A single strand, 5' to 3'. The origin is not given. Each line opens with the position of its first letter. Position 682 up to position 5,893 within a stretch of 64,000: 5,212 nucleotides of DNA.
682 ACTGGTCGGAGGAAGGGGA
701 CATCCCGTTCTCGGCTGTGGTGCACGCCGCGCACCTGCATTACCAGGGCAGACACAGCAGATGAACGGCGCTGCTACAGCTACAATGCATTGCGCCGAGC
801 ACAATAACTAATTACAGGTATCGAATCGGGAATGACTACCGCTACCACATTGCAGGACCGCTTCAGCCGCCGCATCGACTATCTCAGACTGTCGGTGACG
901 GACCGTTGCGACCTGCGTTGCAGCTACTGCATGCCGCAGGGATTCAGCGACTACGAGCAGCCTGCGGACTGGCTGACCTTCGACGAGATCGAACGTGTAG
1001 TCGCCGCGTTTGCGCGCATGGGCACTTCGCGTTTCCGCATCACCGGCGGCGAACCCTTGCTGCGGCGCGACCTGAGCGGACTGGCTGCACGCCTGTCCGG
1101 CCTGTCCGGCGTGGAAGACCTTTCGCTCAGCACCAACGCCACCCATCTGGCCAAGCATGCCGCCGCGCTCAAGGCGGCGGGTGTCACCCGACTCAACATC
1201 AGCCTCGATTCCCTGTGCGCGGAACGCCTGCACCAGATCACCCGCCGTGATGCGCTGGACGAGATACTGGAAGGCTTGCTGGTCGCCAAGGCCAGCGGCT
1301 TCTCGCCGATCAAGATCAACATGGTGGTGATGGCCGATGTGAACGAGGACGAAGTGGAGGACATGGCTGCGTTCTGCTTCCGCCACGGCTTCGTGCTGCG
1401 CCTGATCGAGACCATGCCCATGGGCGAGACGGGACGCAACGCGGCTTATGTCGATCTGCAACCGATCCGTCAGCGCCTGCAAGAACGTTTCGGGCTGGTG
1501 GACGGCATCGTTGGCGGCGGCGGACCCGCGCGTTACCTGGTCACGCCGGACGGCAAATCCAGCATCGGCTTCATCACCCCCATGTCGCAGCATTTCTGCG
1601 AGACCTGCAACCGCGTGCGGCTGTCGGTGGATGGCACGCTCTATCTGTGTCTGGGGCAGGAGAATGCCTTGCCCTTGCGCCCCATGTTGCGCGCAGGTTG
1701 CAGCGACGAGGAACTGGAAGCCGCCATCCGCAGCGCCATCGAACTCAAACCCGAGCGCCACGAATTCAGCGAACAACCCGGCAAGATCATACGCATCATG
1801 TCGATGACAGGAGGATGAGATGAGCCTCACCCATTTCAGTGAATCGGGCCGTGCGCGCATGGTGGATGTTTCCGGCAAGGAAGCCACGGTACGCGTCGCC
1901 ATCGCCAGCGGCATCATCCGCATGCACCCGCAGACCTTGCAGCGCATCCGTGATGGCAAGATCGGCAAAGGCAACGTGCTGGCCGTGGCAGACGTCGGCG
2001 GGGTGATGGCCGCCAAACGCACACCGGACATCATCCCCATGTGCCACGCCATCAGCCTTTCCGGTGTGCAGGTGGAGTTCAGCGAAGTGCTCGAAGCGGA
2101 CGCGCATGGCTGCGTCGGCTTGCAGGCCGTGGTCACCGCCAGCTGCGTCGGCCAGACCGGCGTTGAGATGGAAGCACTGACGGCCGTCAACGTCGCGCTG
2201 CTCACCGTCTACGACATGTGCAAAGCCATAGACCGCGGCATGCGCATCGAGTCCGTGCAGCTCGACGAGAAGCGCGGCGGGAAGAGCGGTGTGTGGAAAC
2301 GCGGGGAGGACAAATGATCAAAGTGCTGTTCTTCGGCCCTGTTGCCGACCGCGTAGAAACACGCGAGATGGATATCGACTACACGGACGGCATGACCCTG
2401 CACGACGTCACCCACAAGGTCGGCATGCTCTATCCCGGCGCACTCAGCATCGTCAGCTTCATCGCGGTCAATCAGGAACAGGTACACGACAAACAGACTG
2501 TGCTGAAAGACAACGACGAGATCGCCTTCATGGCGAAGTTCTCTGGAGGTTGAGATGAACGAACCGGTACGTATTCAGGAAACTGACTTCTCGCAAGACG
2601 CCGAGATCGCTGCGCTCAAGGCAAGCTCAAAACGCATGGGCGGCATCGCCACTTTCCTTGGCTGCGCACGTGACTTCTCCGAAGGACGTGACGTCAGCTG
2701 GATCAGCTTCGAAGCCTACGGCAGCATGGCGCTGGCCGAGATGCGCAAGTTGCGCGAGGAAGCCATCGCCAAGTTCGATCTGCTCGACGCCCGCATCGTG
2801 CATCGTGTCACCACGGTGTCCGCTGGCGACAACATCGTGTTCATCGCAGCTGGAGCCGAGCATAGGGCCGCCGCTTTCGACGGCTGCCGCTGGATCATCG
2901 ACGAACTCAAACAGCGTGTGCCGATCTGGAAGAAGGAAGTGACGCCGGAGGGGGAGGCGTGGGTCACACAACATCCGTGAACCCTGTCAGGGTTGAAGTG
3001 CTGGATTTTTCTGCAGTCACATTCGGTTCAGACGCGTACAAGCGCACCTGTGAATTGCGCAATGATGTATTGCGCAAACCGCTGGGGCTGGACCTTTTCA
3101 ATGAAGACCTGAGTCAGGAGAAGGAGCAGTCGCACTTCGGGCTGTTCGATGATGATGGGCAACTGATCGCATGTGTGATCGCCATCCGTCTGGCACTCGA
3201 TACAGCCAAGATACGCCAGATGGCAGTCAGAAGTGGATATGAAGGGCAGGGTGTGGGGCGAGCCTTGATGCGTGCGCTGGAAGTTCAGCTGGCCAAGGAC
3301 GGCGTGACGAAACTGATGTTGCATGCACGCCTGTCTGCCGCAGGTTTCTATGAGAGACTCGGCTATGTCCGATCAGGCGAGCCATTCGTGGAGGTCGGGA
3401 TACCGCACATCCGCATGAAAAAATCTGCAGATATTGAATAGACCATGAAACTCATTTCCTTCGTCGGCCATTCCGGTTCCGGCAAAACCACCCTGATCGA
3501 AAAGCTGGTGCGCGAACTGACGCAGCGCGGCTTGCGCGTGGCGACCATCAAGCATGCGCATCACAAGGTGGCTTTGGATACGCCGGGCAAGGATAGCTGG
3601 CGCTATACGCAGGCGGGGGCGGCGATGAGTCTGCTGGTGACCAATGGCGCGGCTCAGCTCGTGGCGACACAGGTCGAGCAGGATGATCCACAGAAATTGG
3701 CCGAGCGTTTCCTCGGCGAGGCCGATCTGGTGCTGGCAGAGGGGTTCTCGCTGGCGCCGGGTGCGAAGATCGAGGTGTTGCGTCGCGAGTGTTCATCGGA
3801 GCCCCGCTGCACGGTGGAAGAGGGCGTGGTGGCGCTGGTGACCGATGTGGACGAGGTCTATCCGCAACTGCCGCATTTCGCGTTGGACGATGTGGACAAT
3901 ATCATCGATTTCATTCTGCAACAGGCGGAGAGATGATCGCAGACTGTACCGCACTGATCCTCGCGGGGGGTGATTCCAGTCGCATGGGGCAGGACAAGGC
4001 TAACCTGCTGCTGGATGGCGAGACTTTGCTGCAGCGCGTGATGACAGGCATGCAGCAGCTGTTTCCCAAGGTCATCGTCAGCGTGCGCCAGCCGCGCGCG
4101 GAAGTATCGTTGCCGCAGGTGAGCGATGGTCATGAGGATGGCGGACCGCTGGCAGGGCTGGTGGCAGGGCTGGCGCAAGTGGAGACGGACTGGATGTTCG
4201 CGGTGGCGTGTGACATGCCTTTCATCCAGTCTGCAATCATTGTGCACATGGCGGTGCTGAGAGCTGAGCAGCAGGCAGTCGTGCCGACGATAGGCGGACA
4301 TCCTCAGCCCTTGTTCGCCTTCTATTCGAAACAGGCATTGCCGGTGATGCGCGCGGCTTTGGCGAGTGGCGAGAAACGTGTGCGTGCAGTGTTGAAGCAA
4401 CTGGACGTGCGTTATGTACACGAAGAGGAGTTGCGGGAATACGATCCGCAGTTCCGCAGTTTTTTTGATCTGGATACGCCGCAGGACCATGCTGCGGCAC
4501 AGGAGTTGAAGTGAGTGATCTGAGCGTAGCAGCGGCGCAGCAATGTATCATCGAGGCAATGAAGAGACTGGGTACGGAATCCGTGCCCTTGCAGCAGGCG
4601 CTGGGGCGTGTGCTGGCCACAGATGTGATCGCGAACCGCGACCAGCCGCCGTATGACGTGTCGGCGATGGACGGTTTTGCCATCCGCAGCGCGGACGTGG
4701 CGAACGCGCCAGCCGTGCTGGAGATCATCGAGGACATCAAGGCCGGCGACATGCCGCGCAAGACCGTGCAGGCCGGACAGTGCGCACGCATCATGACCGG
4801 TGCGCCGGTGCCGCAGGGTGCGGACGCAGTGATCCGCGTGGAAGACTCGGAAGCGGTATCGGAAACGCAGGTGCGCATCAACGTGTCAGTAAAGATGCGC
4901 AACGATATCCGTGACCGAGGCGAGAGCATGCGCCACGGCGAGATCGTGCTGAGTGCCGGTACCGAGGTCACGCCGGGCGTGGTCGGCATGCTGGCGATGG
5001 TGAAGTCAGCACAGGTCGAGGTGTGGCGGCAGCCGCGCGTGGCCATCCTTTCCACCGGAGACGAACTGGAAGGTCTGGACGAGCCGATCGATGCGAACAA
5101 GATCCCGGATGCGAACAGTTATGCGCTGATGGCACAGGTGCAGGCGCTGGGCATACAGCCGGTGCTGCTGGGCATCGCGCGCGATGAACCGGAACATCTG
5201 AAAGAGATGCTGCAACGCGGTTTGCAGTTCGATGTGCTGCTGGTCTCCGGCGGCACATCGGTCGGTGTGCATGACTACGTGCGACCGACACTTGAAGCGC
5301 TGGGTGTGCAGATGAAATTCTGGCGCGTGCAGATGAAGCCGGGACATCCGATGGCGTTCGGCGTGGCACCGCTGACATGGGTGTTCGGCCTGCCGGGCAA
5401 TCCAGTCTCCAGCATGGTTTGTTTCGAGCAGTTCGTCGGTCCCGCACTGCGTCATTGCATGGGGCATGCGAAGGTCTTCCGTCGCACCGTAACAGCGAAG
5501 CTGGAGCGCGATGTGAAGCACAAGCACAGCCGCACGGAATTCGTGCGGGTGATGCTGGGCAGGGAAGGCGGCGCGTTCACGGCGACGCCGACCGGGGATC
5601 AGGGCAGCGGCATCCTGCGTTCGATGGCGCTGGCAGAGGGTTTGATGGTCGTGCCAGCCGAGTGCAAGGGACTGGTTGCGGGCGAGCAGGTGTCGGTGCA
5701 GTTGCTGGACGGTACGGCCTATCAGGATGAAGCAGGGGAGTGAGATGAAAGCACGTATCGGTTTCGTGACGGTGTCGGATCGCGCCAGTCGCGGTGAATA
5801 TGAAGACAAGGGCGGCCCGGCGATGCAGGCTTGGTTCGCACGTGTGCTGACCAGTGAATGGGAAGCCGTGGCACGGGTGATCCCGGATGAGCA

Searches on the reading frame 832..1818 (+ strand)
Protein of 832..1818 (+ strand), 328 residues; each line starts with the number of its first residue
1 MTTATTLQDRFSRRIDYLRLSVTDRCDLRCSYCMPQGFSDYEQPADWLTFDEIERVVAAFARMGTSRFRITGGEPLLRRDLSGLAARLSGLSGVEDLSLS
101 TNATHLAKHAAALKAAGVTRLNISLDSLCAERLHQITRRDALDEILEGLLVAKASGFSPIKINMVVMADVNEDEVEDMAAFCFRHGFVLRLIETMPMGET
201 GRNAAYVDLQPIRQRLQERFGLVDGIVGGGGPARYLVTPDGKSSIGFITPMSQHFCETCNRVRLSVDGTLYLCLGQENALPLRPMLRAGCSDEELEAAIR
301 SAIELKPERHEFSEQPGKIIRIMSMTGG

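Call 62: search_protein_families(library=pfam, proteins=[window:832-1818:+], max_evalue=0.001)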
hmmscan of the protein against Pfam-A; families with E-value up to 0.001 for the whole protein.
window:832-1818:+ (328 aa): 2 families
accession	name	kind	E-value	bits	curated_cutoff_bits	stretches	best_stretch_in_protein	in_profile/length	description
PF06463.18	Mob_synth_C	-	1.8e-35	122.1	37.4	1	188-312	2-128/128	Molybdenum Cofactor Synthesis C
PF04055.27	Radical_SAM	-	3.1e-34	119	29.5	1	21-181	2-165/166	Radical SAM superfamily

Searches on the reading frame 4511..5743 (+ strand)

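Call 62: search_protein_families(library=pfam, proteins=[window:4511-5743:+], max_evalue=0.001)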
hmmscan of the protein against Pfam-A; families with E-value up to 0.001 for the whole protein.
window:4511-5743:+ (410 aa): 3 families
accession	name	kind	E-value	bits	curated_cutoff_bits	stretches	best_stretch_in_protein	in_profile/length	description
PF03453.22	MoeA_N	-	2.7e-45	154.3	30.8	1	4-163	1-158/160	MoeA N-terminal region (domain I and II)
PF00994.29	MoCF_biosynth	-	3.8e-30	104.9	26.6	1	178-315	1-144/144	Probable molybdopterin binding domain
PF03454.20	MoeA_C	-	2.7e-22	79.2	22.1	1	328-399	1-72/72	MoeA C-terminal region (domain IV)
